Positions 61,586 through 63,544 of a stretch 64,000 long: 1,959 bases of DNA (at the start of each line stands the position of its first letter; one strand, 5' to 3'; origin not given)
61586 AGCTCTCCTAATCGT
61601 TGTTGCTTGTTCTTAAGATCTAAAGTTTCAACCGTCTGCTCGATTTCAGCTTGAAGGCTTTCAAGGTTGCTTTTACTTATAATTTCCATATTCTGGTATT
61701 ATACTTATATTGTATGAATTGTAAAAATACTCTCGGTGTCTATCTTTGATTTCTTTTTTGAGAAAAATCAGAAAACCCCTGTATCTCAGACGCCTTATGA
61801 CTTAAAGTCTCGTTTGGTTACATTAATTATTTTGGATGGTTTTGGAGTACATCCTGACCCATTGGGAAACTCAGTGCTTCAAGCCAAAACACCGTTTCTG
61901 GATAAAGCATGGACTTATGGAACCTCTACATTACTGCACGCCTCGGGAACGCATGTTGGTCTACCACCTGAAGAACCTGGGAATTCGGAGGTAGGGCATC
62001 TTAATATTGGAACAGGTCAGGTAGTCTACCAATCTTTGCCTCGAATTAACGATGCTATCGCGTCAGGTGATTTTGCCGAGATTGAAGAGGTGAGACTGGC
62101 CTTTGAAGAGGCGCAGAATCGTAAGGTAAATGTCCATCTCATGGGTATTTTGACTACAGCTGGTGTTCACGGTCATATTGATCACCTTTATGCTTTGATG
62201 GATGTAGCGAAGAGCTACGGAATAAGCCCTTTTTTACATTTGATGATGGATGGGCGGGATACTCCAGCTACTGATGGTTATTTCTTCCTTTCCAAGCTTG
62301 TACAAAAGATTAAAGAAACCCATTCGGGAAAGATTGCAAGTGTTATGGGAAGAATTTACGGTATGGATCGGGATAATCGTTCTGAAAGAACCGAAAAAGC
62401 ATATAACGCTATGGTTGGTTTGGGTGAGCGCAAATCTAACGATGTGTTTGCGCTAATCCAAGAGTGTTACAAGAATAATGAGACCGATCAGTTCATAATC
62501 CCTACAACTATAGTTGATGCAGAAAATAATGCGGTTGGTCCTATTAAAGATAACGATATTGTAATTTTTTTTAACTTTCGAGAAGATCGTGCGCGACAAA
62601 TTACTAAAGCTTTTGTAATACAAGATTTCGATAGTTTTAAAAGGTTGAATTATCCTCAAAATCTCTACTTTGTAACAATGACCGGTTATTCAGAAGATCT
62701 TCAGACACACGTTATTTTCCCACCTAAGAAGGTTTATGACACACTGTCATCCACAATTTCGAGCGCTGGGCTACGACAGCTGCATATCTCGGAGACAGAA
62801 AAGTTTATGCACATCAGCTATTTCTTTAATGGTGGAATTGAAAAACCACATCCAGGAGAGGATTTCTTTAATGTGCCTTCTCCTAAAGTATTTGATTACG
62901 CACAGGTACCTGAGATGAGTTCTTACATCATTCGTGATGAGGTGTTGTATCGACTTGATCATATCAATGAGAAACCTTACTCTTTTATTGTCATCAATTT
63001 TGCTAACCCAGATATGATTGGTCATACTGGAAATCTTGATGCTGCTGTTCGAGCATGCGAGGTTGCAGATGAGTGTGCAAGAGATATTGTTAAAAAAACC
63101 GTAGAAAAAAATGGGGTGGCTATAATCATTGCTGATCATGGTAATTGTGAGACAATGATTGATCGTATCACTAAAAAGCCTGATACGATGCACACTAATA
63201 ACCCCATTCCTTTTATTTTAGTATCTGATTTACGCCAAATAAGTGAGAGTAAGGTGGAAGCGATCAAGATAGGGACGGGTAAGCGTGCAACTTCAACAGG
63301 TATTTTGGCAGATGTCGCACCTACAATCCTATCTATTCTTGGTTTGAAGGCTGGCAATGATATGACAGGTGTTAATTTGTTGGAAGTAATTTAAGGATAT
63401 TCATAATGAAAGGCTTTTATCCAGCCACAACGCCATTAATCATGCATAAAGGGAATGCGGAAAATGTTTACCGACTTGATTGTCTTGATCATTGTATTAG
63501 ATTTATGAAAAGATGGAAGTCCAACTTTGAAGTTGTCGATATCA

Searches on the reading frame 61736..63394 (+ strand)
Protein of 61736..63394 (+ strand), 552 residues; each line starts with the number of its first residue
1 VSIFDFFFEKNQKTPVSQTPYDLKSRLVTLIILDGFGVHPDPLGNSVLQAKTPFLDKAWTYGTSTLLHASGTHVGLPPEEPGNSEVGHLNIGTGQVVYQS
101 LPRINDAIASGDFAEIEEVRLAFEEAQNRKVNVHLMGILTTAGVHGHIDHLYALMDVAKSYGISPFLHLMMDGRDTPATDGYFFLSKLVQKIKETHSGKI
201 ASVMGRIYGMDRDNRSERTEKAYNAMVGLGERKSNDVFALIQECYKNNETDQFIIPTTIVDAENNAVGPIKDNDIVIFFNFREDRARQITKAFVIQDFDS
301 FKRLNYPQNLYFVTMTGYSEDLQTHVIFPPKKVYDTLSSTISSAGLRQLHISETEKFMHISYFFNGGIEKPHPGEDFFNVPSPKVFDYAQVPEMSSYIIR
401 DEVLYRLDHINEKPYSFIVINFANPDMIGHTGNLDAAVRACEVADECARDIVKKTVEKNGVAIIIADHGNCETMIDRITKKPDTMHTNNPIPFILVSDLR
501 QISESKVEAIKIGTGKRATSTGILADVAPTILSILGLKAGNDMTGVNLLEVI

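Call 52: search_protein_families(library=ncbifam, proteins=[window:61736-63394:+], max_evalue=1e-10)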
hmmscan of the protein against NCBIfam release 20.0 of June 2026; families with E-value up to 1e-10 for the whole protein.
window:61736-63394:+ (552 aa): 2 families
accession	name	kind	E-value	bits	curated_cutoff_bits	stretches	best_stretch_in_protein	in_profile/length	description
TIGR01307.1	pgm_bpd_ind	equivalog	4.5e-165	549.9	330.65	1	28-549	3-504/504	2,3-bisphosphoglycerate-independent phosphoglycerate mutase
NF003897.0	PRK05434.1-5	equivalog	6.5e-138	460.4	862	1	28-551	8-513/514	2,3-bisphosphoglycerate-independent phosphoglycerate mutase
